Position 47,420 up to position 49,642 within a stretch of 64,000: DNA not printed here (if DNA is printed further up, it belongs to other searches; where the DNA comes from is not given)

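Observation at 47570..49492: Surface-targeted pentaheme cytochrome c with a T9SS C-terminal sorting domain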

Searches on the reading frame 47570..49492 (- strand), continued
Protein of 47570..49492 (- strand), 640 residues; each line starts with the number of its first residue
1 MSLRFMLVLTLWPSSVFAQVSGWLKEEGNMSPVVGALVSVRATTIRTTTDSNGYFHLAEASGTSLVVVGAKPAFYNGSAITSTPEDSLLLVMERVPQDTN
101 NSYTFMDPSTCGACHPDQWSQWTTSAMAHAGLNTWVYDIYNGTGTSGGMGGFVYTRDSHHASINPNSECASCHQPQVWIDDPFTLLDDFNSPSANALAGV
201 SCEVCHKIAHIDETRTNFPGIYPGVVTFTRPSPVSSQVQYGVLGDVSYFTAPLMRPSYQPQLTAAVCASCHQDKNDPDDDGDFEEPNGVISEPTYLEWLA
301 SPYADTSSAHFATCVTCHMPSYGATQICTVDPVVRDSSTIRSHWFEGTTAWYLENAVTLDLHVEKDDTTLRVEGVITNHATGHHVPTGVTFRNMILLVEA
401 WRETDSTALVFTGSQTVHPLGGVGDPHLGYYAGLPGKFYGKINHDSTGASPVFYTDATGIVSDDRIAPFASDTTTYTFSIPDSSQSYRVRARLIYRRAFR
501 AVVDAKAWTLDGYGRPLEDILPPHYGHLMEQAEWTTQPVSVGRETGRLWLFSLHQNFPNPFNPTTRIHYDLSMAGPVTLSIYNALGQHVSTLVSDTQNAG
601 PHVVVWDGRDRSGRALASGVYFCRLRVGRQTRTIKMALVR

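Call 50: search_protein_families(library=pfam, proteins=[L047:2989-6483:+, L052:4486-6825:+, L034:7559-9499:-, L036:7246-9072:+, L005:4108-4482:-, L076:4735-6141:+, L051:4920-6623:-], max_evalue=0.0001)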
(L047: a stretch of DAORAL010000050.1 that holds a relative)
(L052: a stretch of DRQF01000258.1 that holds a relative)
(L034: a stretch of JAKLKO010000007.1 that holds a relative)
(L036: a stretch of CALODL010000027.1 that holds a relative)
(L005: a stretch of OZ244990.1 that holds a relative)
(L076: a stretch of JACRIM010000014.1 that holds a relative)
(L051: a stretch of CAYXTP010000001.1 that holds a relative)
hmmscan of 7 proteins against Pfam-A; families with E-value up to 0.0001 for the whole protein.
L047:2989-6483:+ (1164 aa): 1 family
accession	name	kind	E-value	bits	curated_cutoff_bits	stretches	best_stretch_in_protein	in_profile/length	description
PF00384.28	Molybdopterin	-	2.3e-29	103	24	1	266-750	67-352/353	Molybdopterin oxidoreductase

L052:4486-6825:+ (779 aa): 2 families
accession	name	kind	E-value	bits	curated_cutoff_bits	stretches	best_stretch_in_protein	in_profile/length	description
PF00115.25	COX1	-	1.1e-50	173.3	34.8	1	278-730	2-436/436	Cytochrome C and Quinol oxidase polypeptide I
PF22085.1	NorB_cytochrome_c-like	-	1.6e-39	136.6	29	1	39-209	4-180/181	Nitric oxide reductase subunit B, cytochrome c-like domain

L034:7559-9499:- (646 aa): 2 families
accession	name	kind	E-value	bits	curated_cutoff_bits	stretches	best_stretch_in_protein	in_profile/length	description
PF08984.16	DUF1858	-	4.9e-19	68.6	32.2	1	557-614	1-58/59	Domain of unknown function (DUF1858)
PF05940.17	NnrS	-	1.9e-14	54.2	28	1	115-541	7-367/371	NnrS protein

L036:7246-9072:+ (608 aa): 3 families
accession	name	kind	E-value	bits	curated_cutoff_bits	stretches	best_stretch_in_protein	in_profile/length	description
PF13517.12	FG-GAP_3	-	7.2e-44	148.7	26.9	5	169-230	1-61/61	FG-GAP-like repeat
PF07593.17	UnbV_ASPIC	-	1e-20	73.8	23.4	1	533-599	1-67/68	ASPIC and UnbV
PF01839.29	FG-GAP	-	5.2e-17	61.8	22.1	0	297-331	4-33/37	FG-GAP repeat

L005:4108-4482:- (124 aa): 0 families

L076:4735-6141:+ (468 aa): 1 family
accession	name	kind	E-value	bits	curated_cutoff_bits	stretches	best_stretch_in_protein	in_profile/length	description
PF01212.27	Beta_elim_lyase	-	7.7e-81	272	27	1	48-424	1-287/288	Beta-eliminating lyase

L051:4920-6623:- (567 aa): 8 families
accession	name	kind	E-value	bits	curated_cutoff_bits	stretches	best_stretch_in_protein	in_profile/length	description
PF00884.28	Sulfatase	-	6.9e-39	134.4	25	1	33-303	4-300/301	Sulfatase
PF01663.27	Phosphodiest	-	3.6e-15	56.9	23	1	33-247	2-220/342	Type I phosphodiesterase / nucleotide pyrophosphatase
PF16347.10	SGSH_C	-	3.5e-08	34.2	29.3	1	261-375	10-133/154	N-sulphoglucosamine sulphohydrolase, C-terminal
PF07719.23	TPR_2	-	2.3e-07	30.9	27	0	518-547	4-33/34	Tetratricopeptide repeat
PF13428.12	TPR_14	-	2.3e-06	28.2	23.5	0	518-551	4-37/44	Tetratricopeptide repeat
PF00515.34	TPR_1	-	4.7e-06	26.6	27.8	1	517-547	3-33/34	Tetratricopeptide repeat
PF14559.12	TPR_19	-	6.3e-06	26.9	25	1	456-510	1-55/68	Tetratricopeptide repeat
PF13432.12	TPR_16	-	7.4e-05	23.6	32.7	0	456-498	7-49/65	Tetratricopeptide repeat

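Call 53: search_protein_families(library=pfam, proteins=[L047:15112-15714:+, L066:2535-3305:-, L047:6868-8145:+, L050:12748-13713:-, L005:2029-2853:-, L002:3553-8043:-, L039:4708-7461:-, L008:18524-19591:-, L059:11816-12664:+, L040:8039-9847:+], max_evalue=0.0001)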
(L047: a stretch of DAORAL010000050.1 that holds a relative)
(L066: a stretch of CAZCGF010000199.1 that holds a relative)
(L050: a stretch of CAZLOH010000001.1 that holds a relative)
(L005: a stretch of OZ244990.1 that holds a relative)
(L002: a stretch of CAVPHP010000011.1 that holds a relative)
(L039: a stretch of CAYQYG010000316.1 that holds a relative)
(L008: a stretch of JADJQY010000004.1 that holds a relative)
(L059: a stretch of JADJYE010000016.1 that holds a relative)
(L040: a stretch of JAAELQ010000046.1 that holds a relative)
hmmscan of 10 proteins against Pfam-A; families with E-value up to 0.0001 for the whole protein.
L047:15112-15714:+ (200 aa): 1 family
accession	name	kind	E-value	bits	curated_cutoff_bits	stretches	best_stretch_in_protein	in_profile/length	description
PF01814.28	Hemerythrin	-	9.3e-25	88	25.3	1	18-151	2-124/127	Hemerythrin HHE cation binding domain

L066:2535-3305:- (256 aa): 4 families
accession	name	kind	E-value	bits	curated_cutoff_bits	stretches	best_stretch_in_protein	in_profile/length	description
PF13649.12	Methyltransf_25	-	8.6e-12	46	27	1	48-141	3-97/97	Methyltransferase domain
PF08241.18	Methyltransf_11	-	5.3e-09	37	21.2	1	48-144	2-94/95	Methyltransferase domain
PF13489.12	Methyltransf_23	-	4.6e-05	23.6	27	1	37-151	16-122/164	Methyltransferase domain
PF08242.18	Methyltransf_12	-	8.4e-05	23.7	30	0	48-141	2-96/98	Methyltransferase domain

L047:6868-8145:+ (425 aa): 6 families
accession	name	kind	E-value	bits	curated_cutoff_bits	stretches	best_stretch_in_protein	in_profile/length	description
PF13247.11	Fer4_11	-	4.3e-23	81.8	26.2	1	176-274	4-95/100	4Fe-4S dicluster domain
PF13237.11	Fer4_10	-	6.1e-11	42.5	25.5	1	179-226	6-53/53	4Fe-4S dicluster domain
PF12838.12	Fer4_7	-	1.7e-10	41.6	27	1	182-228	2-51/52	4Fe-4S dicluster domain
PF13187.11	Fer4_9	-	3e-07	30.8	27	0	182-228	2-50/52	4Fe-4S dicluster domain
PF14697.11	Fer4_21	-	8.8e-06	26.2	35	0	30-48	3-21/59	4Fe-4S dicluster domain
PF12797.12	Fer4_2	-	9.3e-06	25.7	24.5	0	28-46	3-21/22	4Fe-4S binding domain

L050:12748-13713:- (321 aa): 0 families

L005:2029-2853:- (274 aa): 1 family
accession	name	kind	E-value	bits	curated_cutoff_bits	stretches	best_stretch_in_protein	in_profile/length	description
PF02613.20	Nitrate_red_del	-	8.1e-20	71.7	22.2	1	81-196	13-127/136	Nitrate reductase delta subunit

L002:3553-8043:- (1496 aa): 13 families
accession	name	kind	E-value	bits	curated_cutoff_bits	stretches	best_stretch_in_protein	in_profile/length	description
PF13426.13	PAS_9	-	3.1e-63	210.9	27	4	151-250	4-102/103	PAS domain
PF00989.32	PAS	-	2e-54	182.9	22.6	4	141-249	4-113/113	PAS fold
PF08447.18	PAS_3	-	4.2e-52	174.8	25.6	3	578-664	3-88/89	PAS fold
PF08448.16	PAS_4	-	9.9e-35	119.5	23.1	2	432-541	2-109/110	PAS fold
PF13188.13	PAS_8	-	6.5e-32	108.8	21.8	1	809-853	1-43/65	PAS domain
PF02518.31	HATPase_c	-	1e-28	100.4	26.4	1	1231-1344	2-110/111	Histidine kinase-, DNA gyrase B-, and HSP90-like ATPase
PF00072.30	Response_reg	-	2e-22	79.9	30.2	1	1372-1484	1-111/111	Response regulator receiver domain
PF01590.32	GAF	-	1.9e-19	71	22.4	2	952-1094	3-130/133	GAF domain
PF13185.12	GAF_2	-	5e-18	66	28.6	1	274-412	3-136/136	GAF domain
PF00512.31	HisKA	-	1e-16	61.1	26.9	1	1120-1183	2-65/66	His Kinase A (phospho-acceptor) domain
PF13492.12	GAF_3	-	2.3e-09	38.2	27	1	274-413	1-129/129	GAF domain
PF14598.12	PAS_11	-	2.9e-06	27.7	25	0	599-658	34-91/109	PAS domain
PF24820.1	Diguanyl_cycl_sensor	-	5.9e-06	26.6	28.1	0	814-865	1-57/109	Diguanylate cyclase-like sensor domain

L039:4708-7461:- (917 aa): 4 families
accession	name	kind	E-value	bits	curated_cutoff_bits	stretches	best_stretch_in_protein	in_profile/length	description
PF00072.30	Response_reg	-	7e-44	149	30.2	2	673-785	1-110/111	Response regulator receiver domain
PF02518.31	HATPase_c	-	3.3e-31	108.5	26.4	1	391-503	1-107/111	Histidine kinase-, DNA gyrase B-, and HSP90-like ATPase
PF00512.31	HisKA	-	1.3e-24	86.4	26.9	1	279-344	1-66/66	His Kinase A (phospho-acceptor) domain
PF01627.28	Hpt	-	4.8e-13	49.6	24.6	1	828-902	8-82/84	Hpt domain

L008:18524-19591:- (355 aa): 1 family
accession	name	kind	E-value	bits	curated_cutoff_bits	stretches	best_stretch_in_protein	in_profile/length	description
PF00144.29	Beta-lactamase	-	2.5e-50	171.9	27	1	16-344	5-322/329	Beta-lactamase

L059:11816-12664:+ (282 aa): 4 families
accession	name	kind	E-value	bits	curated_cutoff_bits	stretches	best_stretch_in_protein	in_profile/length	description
PF00106.31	adh_short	-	4.5e-31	108.3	26.6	1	9-143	1-138/195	short chain dehydrogenase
PF13561.12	adh_short_C2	-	1.4e-20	74.4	27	1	15-210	1-185/236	Enoyl-(Acyl carrier protein) reductase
PF08659.16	KR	-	1.6e-09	38.4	22.6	1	10-98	2-94/180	KR domain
PF01370.27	Epimerase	-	9.8e-07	28.9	20.9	1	12-183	2-157/240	NAD dependent epimerase/dehydratase family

L040:8039-9847:+ (602 aa): 11 families
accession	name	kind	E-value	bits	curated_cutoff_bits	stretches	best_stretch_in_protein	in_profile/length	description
PF00005.33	ABC_tran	-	3.1e-58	196.7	25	2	23-153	2-137/137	ABC transporter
PF13304.12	AAA_21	-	2.8e-16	60.9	27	0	36-53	3-20/304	AAA domain, putative AbiEii toxin, Type IV TA system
PF16326.10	ABC_tran_CTD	-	1.2e-14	54.6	32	1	528-595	1-68/69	ABC transporter C-terminal domain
PF02463.25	SMC_N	-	1.4e-07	31.6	40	0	122-194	134-211/220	RecF/RecN/SMC N terminal domain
PF13191.12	AAA_16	-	3.6e-07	31.3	32.6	0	16-138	3-123/167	AAA ATPase domain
PF13476.12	AAA_23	-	1e-06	30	27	0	323-338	24-39/201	AAA domain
PF00004.35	AAA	-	1.1e-06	29.5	21.2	0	323-375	3-54/131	ATPase family associated with various cellular activities (AAA)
PF13401.12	AAA_22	-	1.3e-06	29.2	27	0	323-398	10-65/130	AAA domain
PF03193.22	RsgA_GTPase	-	1.4e-06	28.7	30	0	22-55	97-129/174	RsgA GTPase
PF05729.18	NACHT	-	4.1e-06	27.2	26.7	0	323-416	5-99/167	NACHT domain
PF13555.12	AAA_29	-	7.6e-06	26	27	0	29-49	19-39/61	P-loop containing region of AAA domain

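Call 61: search_protein_families(library=pfam, proteins=[L076:8212-9831:+, L076:6718-8187:+, L004:8374-9768:+, L005:1124-2038:-, L029:8641-9684:-, L052:1679-3850:+, L047:15739-16752:+, L034:11871-12830:-, L007:12639-13877:+, L008:13848-15152:+], max_evalue=0.0001)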
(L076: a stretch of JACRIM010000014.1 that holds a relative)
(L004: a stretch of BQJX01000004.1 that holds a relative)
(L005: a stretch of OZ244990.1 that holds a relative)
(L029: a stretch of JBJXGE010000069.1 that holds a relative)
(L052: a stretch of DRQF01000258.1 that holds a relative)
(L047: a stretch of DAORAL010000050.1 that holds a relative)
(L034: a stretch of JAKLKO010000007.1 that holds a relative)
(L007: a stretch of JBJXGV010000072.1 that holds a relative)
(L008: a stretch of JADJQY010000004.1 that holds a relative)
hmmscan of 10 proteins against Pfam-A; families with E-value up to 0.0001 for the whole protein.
L076:8212-9831:+ (539 aa): 4 families
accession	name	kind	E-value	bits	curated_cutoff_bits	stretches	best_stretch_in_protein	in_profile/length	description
PF13447.11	Multi-haem_cyto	-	2.8e-24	86.3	21.9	1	247-437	97-265/269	Seven times multi-haem cytochrome CxxCH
PF13435.11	Cytochrome_C554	-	4e-13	50.5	20.8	1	268-335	2-68/84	Cytochrome c554 and c-prime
PF22113.1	Mtrc-MtrF_II-IV_dom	-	3e-09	37.1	30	1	246-397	7-167/176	Outer membrane cytochrome MtrC/MtrF-like, domains II/IV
PF14522.11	Cytochrome_C7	-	1.5e-08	34.7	24.8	0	50-115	12-66/67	Cytochrome c7 and related cytochrome c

L076:6718-8187:+ (489 aa): 4 families
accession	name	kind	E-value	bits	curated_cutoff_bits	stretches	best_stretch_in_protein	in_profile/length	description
PF00033.24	Cytochrome_B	-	1e-48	166.1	27.2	1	34-221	2-187/189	Cytochrome b/b6/petB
PF13631.11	Cytochrom_B_N_2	-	4.9e-39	134.4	27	1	105-228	2-125/169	Cytochrome b(N-terminal)/b6/petB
PF00032.22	Cytochrom_B_C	-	6.9e-09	36.3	20.7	1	406-467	1-62/102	Cytochrome b(C-terminal)/b6/petD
PF14358.11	DUF4405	-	4.3e-06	27.6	26.7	1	56-114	9-62/66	Domain of unknown function (DUF4405)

L004:8374-9768:+ (464 aa): 2 families
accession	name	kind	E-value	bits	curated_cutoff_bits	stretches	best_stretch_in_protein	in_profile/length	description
PF13435.11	Cytochrome_C554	-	6e-08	34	20.8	1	76-155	1-84/84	Cytochrome c554 and c-prime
PF14522.11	Cytochrome_C7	-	2.4e-05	24.5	24.8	0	73-155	12-67/67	Cytochrome c7 and related cytochrome c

L005:1124-2038:- (304 aa): 0 families

L029:8641-9684:- (347 aa): 1 family
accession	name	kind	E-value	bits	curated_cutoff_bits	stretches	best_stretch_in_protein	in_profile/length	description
PF04055.27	Radical_SAM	-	1.3e-14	55.2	29.5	1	71-224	6-158/166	Radical SAM superfamily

L052:1679-3850:+ (723 aa): 4 families
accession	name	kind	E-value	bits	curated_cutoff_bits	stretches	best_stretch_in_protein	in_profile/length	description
PF13620.12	CarboxypepD_reg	-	2.4e-11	44.2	32.3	1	69-132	1-69/82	Carboxypeptidase regulatory-like domain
PF22113.1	Mtrc-MtrF_II-IV_dom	-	7.1e-07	29.4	30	1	216-371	7-129/176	Outer membrane cytochrome MtrC/MtrF-like, domains II/IV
PF14522.11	Cytochrome_C7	-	8.5e-07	29.2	24.8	0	210-259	9-52/67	Cytochrome c7 and related cytochrome c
PF13715.12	CarbopepD_reg_2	-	2.1e-06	28.1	32.2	1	70-133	1-65/88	CarboxypepD_reg-like domain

L047:15739-16752:+ (337 aa): 2 families
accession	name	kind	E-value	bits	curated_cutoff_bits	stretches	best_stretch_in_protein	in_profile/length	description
PF04055.27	Radical_SAM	-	1.6e-30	106.9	29.5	1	32-190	2-165/166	Radical SAM superfamily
PF06463.18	Mob_synth_C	-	4.4e-23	82.1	37.4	1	198-323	3-125/128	Molybdenum Cofactor Synthesis C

L034:11871-12830:- (319 aa): 1 family
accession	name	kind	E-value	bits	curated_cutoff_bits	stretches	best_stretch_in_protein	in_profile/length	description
PF00291.31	PALP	-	7.8e-65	219.6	35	1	15-302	2-293/295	Pyridoxal-phosphate dependent enzyme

L007:12639-13877:+ (412 aa): 1 family
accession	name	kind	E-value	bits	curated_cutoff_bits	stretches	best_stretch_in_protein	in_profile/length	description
PF13535.11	ATP-grasp_4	-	3.2e-11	43.5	27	1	162-303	3-157/160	ATP-grasp domain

L008:13848-15152:+ (434 aa): 5 families
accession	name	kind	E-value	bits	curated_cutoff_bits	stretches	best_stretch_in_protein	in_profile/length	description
PF13424.12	TPR_12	-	2.4e-10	40.9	30.1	0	227-291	10-76/77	Tetratricopeptide repeat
PF17874.7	TPR_MalT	-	1.2e-09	38.4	45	1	66-343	7-285/336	MalT-like TPR region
PF13374.12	TPR_10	-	6.4e-07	29.6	27.5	0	261-293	3-35/42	Tetratricopeptide repeat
PF14559.12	TPR_19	-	1e-06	29.4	25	0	273-326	4-51/68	Tetratricopeptide repeat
PF07721.20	TPR_4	-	4.7e-06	27.2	27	0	141-165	2-26/26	Tetratricopeptide repeat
